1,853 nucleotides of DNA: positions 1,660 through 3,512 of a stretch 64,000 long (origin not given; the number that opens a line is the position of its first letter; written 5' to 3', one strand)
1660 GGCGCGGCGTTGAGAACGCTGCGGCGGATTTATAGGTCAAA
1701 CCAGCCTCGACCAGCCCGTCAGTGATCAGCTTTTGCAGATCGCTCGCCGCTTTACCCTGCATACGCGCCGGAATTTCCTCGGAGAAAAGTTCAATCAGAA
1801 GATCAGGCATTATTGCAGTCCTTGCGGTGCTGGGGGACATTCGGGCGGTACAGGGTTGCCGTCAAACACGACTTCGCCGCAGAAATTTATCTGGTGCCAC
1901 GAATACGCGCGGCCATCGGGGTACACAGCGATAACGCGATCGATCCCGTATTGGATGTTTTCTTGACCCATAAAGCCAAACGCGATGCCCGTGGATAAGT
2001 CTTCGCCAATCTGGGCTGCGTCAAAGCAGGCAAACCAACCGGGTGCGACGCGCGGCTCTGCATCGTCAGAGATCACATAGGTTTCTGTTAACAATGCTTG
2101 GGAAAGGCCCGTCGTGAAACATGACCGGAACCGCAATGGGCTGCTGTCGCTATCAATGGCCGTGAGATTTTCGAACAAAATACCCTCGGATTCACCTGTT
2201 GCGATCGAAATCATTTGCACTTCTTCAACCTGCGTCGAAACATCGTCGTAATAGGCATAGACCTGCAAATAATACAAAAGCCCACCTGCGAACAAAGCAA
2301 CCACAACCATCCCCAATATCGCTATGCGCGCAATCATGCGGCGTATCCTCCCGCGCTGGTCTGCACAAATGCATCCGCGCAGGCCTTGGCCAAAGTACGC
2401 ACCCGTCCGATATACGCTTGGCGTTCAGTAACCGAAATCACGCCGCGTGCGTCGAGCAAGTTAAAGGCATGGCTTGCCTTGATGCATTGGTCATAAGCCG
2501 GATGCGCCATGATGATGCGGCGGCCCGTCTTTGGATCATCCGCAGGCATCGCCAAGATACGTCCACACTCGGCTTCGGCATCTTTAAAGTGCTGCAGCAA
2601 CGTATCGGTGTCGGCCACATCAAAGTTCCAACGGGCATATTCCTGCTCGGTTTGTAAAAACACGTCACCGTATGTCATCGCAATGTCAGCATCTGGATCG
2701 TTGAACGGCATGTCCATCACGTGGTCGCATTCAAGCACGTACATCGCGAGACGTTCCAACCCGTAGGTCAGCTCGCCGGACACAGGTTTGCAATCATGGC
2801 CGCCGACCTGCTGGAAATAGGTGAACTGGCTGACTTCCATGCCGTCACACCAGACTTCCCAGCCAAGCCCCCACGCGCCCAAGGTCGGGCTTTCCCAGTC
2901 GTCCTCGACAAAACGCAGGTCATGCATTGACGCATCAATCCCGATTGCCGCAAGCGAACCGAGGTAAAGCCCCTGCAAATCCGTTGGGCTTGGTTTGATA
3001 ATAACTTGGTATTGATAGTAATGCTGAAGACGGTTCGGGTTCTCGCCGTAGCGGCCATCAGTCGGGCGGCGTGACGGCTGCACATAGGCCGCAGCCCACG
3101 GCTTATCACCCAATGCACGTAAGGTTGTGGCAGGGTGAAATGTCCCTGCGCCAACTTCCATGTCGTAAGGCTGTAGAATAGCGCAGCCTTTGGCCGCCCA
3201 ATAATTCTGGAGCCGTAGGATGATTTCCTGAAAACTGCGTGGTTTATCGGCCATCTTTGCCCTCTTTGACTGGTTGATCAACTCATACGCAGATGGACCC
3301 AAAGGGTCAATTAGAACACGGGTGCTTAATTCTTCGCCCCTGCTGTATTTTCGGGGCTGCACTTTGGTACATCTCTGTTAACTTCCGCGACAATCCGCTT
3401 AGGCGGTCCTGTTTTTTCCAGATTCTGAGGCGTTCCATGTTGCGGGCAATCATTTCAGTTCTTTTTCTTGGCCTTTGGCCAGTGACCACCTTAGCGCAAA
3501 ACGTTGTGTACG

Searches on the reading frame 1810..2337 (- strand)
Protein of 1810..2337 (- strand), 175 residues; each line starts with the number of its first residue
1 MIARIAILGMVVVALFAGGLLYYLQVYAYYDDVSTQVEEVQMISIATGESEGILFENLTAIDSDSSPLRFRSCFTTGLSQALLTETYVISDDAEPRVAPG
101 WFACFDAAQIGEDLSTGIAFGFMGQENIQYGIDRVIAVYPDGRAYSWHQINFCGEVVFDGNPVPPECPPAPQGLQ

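Call 84: search_protein_families(library=pfam, proteins=[window:1810-2337:-], max_evalue=0.00001)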
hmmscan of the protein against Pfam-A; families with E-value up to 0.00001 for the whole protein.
window:1810-2337:- (175 aa): 1 family
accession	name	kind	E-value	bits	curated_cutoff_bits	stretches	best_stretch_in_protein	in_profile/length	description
PF20044.4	DUF6446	-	1.5e-55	186.9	26.7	1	40-168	1-129/129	Family of unknown function (DUF6446)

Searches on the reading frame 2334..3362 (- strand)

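Call 83: search_protein_families(library=pfam, proteins=[window:2334-3362:-], max_evalue=0.00001)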
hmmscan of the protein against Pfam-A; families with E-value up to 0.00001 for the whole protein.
window:2334-3362:- (342 aa): 1 family
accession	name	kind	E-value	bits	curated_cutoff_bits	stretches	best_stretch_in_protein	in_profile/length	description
PF02091.20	tRNA-synt_2e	-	1.1e-139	464.9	27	1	44-335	1-276/278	Glycyl-tRNA synthetase alpha subunit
